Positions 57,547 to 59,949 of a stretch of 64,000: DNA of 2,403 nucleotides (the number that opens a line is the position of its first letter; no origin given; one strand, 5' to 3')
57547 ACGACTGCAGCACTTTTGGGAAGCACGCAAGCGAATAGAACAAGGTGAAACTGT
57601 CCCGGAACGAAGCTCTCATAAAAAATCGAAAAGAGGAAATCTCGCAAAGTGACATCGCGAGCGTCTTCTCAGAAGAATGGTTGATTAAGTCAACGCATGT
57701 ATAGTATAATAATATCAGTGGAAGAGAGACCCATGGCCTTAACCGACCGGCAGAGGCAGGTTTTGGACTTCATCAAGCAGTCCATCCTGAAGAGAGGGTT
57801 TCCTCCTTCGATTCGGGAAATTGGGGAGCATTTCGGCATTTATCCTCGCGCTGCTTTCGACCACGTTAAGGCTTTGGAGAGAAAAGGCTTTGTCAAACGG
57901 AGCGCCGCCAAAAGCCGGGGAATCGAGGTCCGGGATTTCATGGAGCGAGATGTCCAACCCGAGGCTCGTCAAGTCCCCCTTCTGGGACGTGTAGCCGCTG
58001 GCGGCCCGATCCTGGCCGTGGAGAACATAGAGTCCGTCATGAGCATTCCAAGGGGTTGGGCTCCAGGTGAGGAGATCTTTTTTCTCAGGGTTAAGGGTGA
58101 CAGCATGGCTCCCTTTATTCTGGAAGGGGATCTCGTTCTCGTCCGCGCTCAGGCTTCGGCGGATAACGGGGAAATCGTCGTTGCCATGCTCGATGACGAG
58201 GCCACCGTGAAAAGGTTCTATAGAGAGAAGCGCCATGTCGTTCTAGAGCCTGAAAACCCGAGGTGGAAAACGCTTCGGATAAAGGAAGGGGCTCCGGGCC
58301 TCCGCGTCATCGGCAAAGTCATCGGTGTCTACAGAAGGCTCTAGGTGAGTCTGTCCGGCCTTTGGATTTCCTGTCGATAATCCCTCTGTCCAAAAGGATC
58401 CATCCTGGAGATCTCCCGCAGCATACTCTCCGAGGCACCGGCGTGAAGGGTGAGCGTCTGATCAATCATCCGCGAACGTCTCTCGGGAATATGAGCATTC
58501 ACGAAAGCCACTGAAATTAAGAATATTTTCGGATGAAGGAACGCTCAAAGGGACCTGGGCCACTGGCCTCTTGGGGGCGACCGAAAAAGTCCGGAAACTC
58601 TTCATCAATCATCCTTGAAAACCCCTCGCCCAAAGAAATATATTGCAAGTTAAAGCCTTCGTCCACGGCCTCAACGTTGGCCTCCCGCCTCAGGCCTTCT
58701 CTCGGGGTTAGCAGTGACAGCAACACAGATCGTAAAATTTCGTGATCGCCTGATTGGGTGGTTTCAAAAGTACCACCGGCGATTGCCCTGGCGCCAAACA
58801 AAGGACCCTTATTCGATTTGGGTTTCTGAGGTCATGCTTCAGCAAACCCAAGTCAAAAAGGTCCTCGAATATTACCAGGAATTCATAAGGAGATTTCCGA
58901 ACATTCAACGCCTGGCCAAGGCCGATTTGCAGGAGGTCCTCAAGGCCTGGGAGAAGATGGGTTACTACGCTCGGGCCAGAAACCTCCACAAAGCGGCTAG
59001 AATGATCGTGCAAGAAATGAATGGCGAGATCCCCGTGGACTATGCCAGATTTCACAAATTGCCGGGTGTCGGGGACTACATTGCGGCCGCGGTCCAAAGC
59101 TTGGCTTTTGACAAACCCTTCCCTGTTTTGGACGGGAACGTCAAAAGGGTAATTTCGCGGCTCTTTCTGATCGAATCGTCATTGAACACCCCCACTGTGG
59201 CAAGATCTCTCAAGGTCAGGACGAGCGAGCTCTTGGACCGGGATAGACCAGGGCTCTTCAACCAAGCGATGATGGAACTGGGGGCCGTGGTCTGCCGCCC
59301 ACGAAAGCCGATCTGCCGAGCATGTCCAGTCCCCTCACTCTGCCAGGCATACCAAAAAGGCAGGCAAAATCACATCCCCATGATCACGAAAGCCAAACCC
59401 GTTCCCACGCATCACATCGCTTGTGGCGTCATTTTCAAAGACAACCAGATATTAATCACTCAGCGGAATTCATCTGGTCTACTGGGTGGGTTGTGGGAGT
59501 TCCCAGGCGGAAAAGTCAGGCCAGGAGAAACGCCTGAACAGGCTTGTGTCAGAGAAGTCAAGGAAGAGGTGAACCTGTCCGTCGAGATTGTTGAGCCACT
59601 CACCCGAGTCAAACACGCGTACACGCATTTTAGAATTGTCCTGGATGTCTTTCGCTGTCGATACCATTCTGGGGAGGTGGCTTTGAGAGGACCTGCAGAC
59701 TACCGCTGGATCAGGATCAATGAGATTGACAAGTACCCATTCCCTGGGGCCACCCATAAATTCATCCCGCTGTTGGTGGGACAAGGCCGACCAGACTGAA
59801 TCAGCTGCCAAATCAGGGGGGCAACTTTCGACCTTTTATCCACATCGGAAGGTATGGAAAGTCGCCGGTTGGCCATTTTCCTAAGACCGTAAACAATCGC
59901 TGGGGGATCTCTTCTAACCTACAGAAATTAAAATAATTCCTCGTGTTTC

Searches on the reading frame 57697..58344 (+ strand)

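Call 66: search_protein_families(library=pfam, proteins=[window:57697-58344:+])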
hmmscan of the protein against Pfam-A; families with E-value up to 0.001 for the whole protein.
window:57697-58344:+ (215 aa): 3 families
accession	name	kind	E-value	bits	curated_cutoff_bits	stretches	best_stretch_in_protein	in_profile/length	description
PF00717.28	Peptidase_S24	-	8.1e-35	119.5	23.3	1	94-209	1-116/116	Peptidase S24-like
PF01726.22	LexA_DNA_bind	-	1.7e-21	76.2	23.7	1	14-75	3-65/65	LexA DNA binding domain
PF01047.28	MarR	-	0.00014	22.2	24.6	1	36-70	17-51/59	MarR family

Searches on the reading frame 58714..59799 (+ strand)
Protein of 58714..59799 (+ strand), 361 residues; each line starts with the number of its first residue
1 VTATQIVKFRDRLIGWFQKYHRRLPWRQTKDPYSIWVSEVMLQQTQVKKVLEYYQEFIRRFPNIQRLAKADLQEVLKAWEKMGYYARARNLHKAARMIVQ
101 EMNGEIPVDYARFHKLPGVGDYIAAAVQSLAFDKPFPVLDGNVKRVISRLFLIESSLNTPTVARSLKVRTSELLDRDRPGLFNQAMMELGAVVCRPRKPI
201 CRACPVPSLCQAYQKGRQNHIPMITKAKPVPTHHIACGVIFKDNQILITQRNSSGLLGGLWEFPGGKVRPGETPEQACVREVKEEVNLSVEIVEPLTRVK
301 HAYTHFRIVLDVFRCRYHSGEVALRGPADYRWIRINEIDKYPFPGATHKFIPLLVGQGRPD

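Call 66: search_protein_families(library=pfam, proteins=[window:58714-59799:+])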
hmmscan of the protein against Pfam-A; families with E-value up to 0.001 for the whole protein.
window:58714-59799:+ (361 aa): 3 families
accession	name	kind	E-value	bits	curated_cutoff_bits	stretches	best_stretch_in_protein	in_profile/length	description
PF14815.12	NUDIX_4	-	1.8e-32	111.9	35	1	237-351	2-111/113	NUDIX domain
PF00730.31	HhH-GPD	-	2e-24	86.4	26.2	1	37-160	1-96/108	HhH-GPD superfamily base excision DNA repair protein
PF00293.34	NUDIX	-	3.2e-21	76.2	21.1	1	233-352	2-132/134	NUDIX domain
